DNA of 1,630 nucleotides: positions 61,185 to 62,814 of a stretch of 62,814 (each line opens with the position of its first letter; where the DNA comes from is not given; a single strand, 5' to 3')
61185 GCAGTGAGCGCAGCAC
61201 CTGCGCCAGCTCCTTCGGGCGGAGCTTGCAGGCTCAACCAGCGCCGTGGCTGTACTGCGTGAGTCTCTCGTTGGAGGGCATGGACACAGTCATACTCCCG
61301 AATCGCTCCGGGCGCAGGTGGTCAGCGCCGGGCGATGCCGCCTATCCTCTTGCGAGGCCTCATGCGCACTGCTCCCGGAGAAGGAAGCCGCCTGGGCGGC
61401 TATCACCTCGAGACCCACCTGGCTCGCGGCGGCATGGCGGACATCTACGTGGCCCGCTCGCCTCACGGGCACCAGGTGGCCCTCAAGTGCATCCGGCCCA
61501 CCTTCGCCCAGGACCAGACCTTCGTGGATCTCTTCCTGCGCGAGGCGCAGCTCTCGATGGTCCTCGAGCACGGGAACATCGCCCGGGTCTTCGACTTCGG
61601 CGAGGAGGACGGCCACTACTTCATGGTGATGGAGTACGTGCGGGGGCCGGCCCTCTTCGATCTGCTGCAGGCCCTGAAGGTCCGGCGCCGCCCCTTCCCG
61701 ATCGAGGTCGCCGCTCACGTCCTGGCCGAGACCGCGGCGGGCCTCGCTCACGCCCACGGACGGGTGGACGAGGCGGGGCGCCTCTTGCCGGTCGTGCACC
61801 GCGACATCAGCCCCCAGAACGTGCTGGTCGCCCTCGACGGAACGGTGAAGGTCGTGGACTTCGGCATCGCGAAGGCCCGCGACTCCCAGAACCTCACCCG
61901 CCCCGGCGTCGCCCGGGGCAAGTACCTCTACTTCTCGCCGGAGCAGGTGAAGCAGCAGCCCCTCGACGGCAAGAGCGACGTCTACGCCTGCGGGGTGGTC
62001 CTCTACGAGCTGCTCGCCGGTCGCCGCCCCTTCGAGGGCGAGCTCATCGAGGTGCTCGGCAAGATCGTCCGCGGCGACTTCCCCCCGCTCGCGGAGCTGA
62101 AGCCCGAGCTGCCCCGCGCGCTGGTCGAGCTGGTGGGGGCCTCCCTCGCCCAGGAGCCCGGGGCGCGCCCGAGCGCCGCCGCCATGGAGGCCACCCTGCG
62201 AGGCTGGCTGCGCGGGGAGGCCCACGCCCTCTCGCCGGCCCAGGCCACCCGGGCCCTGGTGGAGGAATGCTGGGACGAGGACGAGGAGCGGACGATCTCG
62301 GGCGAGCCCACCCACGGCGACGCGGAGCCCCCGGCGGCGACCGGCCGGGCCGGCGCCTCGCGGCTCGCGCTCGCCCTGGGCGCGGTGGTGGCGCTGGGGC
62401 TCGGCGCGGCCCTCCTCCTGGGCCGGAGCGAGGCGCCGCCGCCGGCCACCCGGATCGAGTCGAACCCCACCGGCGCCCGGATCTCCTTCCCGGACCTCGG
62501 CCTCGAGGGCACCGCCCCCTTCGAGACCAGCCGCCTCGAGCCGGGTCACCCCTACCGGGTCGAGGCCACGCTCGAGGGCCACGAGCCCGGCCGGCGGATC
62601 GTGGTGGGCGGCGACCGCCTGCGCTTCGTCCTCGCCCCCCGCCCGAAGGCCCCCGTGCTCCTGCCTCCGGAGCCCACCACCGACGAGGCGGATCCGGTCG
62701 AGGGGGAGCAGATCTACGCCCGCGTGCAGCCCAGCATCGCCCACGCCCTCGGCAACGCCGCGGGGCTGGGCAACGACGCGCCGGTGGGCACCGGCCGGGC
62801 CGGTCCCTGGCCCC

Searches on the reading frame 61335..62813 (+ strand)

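Call 82: search_protein_families(library=pfam, proteins=[window:61335-62813:+], max_evalue=0.001)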
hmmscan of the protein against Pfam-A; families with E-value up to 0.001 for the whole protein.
window:61335-62813:+ (493 aa): 3 families
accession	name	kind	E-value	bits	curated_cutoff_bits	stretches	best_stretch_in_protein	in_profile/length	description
PF00069.31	Pkinase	-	2.4e-40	139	31.7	1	23-283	1-256/263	Protein kinase domain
PF07714.23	PK_Tyr_Ser-Thr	-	2e-29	103.1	23.1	1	25-286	3-256/258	Protein tyrosine and serine/threonine kinase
PF03109.22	ABC1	-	3.5e-05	23.5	22.9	0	29-59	38-68/244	ABC1 atypical kinase-like domain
